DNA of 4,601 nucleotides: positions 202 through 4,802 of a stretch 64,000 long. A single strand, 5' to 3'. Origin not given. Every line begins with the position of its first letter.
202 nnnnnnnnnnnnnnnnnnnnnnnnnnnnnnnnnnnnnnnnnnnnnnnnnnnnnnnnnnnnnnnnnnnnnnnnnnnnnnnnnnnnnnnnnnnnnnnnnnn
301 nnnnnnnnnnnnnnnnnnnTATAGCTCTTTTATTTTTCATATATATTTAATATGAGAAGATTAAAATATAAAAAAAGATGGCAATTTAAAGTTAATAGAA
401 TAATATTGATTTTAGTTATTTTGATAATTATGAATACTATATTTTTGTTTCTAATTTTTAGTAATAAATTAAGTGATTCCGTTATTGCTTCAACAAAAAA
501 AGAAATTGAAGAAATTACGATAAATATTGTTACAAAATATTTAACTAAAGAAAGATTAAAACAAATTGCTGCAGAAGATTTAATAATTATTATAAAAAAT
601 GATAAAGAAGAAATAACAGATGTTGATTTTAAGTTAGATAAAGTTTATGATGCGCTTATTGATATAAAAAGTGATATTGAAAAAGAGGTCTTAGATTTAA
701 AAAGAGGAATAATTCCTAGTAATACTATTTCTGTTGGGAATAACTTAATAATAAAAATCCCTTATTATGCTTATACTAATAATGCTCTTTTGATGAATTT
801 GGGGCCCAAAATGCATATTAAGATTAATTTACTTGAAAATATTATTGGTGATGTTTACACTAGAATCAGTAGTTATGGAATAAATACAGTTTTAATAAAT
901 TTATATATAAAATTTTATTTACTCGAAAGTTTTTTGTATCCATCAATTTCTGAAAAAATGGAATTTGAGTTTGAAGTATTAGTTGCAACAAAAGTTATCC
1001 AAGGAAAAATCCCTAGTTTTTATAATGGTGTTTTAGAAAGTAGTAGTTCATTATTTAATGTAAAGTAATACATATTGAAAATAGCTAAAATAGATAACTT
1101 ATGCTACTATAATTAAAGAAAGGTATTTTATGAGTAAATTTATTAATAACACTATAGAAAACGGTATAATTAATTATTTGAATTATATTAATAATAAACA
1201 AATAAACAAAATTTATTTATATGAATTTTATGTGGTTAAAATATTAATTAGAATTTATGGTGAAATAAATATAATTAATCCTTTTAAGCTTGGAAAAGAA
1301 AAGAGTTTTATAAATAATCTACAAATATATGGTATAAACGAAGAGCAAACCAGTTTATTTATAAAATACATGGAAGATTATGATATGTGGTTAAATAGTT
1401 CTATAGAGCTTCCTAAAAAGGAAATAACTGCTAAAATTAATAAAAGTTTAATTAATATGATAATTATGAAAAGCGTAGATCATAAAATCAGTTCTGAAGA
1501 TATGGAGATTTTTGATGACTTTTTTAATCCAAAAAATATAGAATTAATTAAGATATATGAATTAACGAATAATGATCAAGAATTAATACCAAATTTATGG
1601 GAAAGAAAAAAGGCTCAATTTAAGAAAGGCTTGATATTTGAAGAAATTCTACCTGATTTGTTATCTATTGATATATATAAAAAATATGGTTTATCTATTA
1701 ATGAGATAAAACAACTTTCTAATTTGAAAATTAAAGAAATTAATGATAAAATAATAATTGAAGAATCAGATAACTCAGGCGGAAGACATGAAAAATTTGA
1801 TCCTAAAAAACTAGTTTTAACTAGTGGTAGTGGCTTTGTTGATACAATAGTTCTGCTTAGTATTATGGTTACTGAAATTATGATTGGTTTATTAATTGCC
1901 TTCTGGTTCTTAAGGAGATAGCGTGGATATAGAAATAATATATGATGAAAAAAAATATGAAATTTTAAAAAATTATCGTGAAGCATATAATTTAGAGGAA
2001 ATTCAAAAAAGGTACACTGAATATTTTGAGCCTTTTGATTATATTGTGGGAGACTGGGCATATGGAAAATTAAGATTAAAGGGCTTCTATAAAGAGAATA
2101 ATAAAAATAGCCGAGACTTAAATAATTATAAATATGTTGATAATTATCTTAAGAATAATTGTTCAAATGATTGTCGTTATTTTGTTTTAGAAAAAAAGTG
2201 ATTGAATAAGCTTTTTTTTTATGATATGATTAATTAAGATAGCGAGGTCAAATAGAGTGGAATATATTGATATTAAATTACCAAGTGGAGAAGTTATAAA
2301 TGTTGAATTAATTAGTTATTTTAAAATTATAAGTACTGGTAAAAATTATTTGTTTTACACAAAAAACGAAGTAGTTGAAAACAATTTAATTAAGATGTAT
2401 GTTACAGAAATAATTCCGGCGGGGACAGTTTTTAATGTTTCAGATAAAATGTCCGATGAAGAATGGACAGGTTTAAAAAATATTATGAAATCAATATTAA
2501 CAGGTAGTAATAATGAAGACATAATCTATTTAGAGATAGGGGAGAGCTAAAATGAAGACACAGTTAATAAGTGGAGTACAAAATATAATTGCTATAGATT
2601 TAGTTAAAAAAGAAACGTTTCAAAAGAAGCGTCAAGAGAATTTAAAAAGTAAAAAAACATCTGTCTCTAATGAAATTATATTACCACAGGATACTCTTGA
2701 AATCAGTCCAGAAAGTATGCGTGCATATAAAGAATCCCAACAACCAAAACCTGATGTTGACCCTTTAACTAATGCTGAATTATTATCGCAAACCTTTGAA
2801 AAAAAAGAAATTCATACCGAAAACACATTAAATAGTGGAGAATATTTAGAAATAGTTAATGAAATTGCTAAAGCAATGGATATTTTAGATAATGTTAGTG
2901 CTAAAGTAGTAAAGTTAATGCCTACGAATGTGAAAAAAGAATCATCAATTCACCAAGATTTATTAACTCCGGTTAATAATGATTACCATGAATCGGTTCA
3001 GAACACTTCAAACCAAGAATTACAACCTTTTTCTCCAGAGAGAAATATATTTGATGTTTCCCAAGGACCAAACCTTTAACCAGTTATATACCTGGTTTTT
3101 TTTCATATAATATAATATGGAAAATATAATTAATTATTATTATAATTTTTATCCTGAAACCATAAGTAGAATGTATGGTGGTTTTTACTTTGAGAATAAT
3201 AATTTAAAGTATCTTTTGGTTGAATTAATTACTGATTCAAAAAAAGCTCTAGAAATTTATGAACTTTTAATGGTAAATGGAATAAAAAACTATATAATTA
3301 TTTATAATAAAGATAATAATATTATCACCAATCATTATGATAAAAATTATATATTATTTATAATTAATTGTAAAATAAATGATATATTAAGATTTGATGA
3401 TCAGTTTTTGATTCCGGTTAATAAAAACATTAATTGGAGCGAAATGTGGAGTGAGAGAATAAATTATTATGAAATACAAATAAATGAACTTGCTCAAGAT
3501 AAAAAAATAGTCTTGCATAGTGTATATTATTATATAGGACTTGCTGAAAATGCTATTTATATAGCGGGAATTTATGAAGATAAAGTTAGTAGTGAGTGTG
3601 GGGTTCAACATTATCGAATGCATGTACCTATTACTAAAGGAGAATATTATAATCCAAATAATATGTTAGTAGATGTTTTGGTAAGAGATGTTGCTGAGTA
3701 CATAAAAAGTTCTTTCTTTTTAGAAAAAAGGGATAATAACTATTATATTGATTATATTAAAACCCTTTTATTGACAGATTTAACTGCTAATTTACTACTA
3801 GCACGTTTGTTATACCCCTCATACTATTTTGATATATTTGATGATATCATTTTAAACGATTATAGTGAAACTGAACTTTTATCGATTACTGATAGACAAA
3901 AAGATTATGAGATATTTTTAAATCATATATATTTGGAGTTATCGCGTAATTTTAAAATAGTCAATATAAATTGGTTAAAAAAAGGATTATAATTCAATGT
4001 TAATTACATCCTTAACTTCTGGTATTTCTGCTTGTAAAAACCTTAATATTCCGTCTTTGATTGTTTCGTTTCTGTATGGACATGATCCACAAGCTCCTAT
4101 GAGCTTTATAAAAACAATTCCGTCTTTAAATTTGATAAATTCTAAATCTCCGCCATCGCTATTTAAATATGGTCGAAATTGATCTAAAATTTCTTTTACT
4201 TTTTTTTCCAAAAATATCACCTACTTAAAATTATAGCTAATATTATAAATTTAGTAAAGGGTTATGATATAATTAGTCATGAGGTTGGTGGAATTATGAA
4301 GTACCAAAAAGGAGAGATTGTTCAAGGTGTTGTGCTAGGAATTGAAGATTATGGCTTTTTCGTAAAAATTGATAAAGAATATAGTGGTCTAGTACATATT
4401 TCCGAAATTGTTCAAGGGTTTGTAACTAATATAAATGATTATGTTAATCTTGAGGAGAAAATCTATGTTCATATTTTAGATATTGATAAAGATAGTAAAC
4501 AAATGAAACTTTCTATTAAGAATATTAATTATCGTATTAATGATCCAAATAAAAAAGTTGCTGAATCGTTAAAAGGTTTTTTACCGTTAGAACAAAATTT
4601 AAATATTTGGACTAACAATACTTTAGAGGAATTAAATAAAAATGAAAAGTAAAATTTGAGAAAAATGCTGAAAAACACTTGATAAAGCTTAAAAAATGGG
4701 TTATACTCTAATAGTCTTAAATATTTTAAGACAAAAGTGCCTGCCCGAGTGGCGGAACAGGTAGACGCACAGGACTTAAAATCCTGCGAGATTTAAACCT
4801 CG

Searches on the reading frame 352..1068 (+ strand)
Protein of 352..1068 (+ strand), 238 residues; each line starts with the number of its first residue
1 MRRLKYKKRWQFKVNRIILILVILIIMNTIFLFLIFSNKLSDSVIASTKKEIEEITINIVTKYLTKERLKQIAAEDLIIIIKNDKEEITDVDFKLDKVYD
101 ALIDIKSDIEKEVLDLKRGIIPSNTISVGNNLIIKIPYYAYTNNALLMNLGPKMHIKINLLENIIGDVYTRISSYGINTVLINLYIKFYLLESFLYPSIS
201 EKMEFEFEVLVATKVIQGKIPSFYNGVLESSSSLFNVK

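Call 25: search_protein_families(library=pfam, proteins=[window:352-1068:+])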
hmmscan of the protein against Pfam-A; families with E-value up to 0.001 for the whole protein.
window:352-1068:+ (238 aa): 1 family
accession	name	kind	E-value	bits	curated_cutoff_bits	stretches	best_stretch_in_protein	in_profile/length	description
PF09560.15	Spore_YunB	-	5.7e-16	58.8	25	1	134-222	2-90/91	Sporulation protein YunB (Spo_YunB)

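Call 37: search_protein_families(library=ncbifam, proteins=[window:352-1068:+], max_evalue=0.01)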
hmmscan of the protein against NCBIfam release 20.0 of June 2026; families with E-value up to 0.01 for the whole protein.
window:352-1068:+ (238 aa): 1 family
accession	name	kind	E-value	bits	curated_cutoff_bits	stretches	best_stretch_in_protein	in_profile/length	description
TIGR02832.1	spo_yunB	equivalog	1.8e-27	96.2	111.9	1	13-226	2-202/204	sporulation protein YunB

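Call 54: find_homologous_proteins(query=window:352-1068:+, max_evalue=1e-10)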
Query window:352-1068:+ (238 aa): 30 proteins with E <= 1e-10 among 954 candidates.
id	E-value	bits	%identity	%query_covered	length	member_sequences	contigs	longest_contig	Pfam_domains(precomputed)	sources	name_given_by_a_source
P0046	4.2e-139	479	99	100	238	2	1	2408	PF09560.16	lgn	-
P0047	7.9e-137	472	98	100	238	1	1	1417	PF09560.16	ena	-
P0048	5.0e-134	463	95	100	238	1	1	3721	PF09560.16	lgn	-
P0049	6.2e-121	420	86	100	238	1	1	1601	PF09560.16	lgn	-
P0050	4.8e-120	417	83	100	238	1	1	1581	PF09560.16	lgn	-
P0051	4.4e-118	411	81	100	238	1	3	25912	PF09560.16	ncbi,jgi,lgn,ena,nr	ncbi:MAG: sporulation protein YunB [Bacilli bacterium]|nr:sporulation protein YunB [Bacilli bacteriu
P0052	4.3e-106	371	100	78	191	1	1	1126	PF09560.16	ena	-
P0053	2.1e-104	366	74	100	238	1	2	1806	PF09560.16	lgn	-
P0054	1.0e-102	360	74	100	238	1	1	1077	PF09560.16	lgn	-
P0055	7.6e-100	351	69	100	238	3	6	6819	PF09560.16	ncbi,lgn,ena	-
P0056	9.1e-100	351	72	100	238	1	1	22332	PF09560.16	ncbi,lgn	-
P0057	1.4e-98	347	71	100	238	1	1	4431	PF09560.16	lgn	-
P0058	2.0e-98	346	68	100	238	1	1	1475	PF09560.16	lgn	-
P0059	1.6e-96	340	67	100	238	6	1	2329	PF09560.16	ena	-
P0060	9.1e-95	334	68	100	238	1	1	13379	PF09560.16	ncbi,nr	ncbi:MAG: sporulation protein YunB [Bacilli bacterium]|nr:sporulation protein YunB [Bacilli bacteriu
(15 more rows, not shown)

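Call 65: search_protein_families(library=pfam, proteins=[P0079, P0088, L010:2916-3356:-, L010:2420-2896:-], max_evalue=1)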
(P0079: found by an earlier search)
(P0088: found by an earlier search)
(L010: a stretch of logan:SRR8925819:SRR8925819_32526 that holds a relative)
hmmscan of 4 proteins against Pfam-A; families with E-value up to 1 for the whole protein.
P0079 (187 aa): 0 families

P0088 (318 aa): 2 families
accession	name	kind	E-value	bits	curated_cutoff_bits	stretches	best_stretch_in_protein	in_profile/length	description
PF02275.23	CBAH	-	8.1e-95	318.5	20.4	1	2-307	1-307/316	Linear amide C-N hydrolases, choloylglycine hydrolase family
PF03417.21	AAT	-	0.00011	22.4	23.2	1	10-166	4-130/225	Acyl-coenzyme A:6-aminopenicillanic acid acyl-transferase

L010:2916-3356:- (146 aa): 1 family
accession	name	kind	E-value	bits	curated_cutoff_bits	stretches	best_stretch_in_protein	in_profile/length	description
PF00085.26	Thioredoxin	-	0.00096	19.6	23.5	1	45-123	13-93/103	Thioredoxin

L010:2420-2896:- (158 aa): 12 families
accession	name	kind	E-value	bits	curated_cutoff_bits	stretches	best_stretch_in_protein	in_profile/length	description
PF13192.12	Thioredoxin_3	-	0.00015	22.2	24.8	1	60-130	6-65/76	Thioredoxin domain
PF08534.16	Redoxin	-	0.0002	21.6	26.6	1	45-120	24-90/148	Redoxin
PF13728.12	TraF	-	0.0042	17.4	23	1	32-84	109-161/224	F plasmid transfer operon protein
PF05814.16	Ac76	-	0.0067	16.9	22.5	1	5-43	24-61/83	Orf76 (Ac76)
PF00578.27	AhpC-TSA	-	0.0071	16.7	26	1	38-90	14-65/124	AhpC/TSA family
PF13098.12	Thioredoxin_2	-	0.0075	17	27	1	55-123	8-83/104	Thioredoxin-like domain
PF00085.26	Thioredoxin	-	0.012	16.1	23.5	1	52-99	18-65/103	Thioredoxin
PF12869.13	tRNA_anti-like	-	0.015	15.3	23.5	1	1-84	1-60/146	tRNA_anti-like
PF25184.1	YxzE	-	0.021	16.3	40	1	8-42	3-37/65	YxzE-like putative bacteriocin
PF01323.26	DSBA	-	0.026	14.7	25.6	1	110-142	161-191/191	DSBA-like thioredoxin domain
PF02950.22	Conotoxin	-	0.14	13.6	25.1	1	11-41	3-36/75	Conotoxin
PF07172.16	GRP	-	0.31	12.1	30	1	5-34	3-32/90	Glycine rich protein family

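Call 77: search_protein_families(library=ncbifam, proteins=[L012:284-1201:-], max_evalue=1)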
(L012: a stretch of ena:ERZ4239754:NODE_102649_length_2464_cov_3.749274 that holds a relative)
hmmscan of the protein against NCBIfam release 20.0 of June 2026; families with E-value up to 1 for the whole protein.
L012:284-1201:- (305 aa): 3 families
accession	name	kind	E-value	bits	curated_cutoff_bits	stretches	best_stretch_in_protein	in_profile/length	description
NF038329.2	gly_rich_SclB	equivalog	3.8e-23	82.1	325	1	30-170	147-292/442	LPXTG-anchored collagen-like adhesin Scl2/SclB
NF038330.1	adhesin_SclA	exception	1.8e-21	77.2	400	1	29-170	116-261/405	LPXTG-anchored collagen-like adhesin Scl1/SclA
NF046116.1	adhesin_Lcl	equivalog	7e-19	67.7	500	1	37-169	52-188/431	collagen-like adhesin Lcl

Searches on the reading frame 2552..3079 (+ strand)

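Call 25: search_protein_families(library=pfam, proteins=[window:2552-3079:+])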
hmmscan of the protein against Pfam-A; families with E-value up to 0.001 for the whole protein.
window:2552-3079:+ (175 aa): 0 families

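Call 37: search_protein_families(library=ncbifam, proteins=[window:2552-3079:+], max_evalue=0.01)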
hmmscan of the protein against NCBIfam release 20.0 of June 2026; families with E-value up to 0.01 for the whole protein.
window:2552-3079:+ (175 aa): 1 family
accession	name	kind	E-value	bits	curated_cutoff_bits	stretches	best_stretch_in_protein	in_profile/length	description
NF051443.1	NheC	equivalog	0.0033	16.7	420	1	83-153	30-103/352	non-hemolytic enterotoxin subunit C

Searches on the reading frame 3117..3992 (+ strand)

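Call 25: search_protein_families(library=pfam, proteins=[window:3117-3992:+])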
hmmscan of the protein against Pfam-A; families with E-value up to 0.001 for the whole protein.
window:3117-3992:+ (291 aa): 0 families

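Call 37: search_protein_families(library=ncbifam, proteins=[window:3117-3992:+], max_evalue=0.01)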
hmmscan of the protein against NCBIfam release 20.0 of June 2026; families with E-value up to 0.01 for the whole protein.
window:3117-3992:+ (291 aa): 1 family
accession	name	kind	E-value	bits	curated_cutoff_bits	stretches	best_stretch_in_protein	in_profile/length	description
TIGR02905.1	spore_yutH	equivalog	2.1e-15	56.7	215.05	1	106-270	124-312/313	spore coat putative kinase YutH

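Call 65: search_protein_families(library=pfam, proteins=[P0079, P0088, L010:2916-3356:-, L010:2420-2896:-], max_evalue=1)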
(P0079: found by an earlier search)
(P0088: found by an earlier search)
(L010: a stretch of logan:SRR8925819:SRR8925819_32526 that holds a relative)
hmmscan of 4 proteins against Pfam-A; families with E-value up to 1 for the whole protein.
P0079 (187 aa): 0 families

P0088 (318 aa): 2 families
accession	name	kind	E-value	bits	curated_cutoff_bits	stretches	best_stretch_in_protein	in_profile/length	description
PF02275.23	CBAH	-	8.1e-95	318.5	20.4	1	2-307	1-307/316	Linear amide C-N hydrolases, choloylglycine hydrolase family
PF03417.21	AAT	-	0.00011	22.4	23.2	1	10-166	4-130/225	Acyl-coenzyme A:6-aminopenicillanic acid acyl-transferase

L010:2916-3356:- (146 aa): 1 family
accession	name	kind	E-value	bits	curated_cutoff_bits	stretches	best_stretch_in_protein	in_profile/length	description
PF00085.26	Thioredoxin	-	0.00096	19.6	23.5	1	45-123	13-93/103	Thioredoxin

L010:2420-2896:- (158 aa): 12 families
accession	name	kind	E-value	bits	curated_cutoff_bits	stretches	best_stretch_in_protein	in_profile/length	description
PF13192.12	Thioredoxin_3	-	0.00015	22.2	24.8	1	60-130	6-65/76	Thioredoxin domain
PF08534.16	Redoxin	-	0.0002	21.6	26.6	1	45-120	24-90/148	Redoxin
PF13728.12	TraF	-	0.0042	17.4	23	1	32-84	109-161/224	F plasmid transfer operon protein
PF05814.16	Ac76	-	0.0067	16.9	22.5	1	5-43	24-61/83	Orf76 (Ac76)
PF00578.27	AhpC-TSA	-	0.0071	16.7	26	1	38-90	14-65/124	AhpC/TSA family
PF13098.12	Thioredoxin_2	-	0.0075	17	27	1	55-123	8-83/104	Thioredoxin-like domain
PF00085.26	Thioredoxin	-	0.012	16.1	23.5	1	52-99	18-65/103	Thioredoxin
PF12869.13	tRNA_anti-like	-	0.015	15.3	23.5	1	1-84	1-60/146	tRNA_anti-like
PF25184.1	YxzE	-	0.021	16.3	40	1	8-42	3-37/65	YxzE-like putative bacteriocin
PF01323.26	DSBA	-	0.026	14.7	25.6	1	110-142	161-191/191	DSBA-like thioredoxin domain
PF02950.22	Conotoxin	-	0.14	13.6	25.1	1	11-41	3-36/75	Conotoxin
PF07172.16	GRP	-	0.31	12.1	30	1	5-34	3-32/90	Glycine rich protein family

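Call 77: search_protein_families(library=ncbifam, proteins=[L012:284-1201:-], max_evalue=1)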
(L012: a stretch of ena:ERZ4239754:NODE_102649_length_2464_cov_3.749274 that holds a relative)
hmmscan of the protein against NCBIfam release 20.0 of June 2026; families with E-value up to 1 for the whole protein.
L012:284-1201:- (305 aa): 3 families
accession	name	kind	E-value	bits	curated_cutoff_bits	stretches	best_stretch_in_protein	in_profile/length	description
NF038329.2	gly_rich_SclB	equivalog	3.8e-23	82.1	325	1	30-170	147-292/442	LPXTG-anchored collagen-like adhesin Scl2/SclB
NF038330.1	adhesin_SclA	exception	1.8e-21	77.2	400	1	29-170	116-261/405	LPXTG-anchored collagen-like adhesin Scl1/SclA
NF046116.1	adhesin_Lcl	equivalog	7e-19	67.7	500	1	37-169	52-188/431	collagen-like adhesin Lcl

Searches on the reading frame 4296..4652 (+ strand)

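Call 25: search_protein_families(library=pfam, proteins=[window:4296-4652:+])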
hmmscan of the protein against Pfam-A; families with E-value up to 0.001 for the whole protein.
window:4296-4652:+ (118 aa): 1 family
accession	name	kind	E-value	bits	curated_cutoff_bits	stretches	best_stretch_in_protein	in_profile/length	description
PF00575.29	S1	-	3.5e-16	59.8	22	1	2-75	1-74/74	S1 RNA binding domain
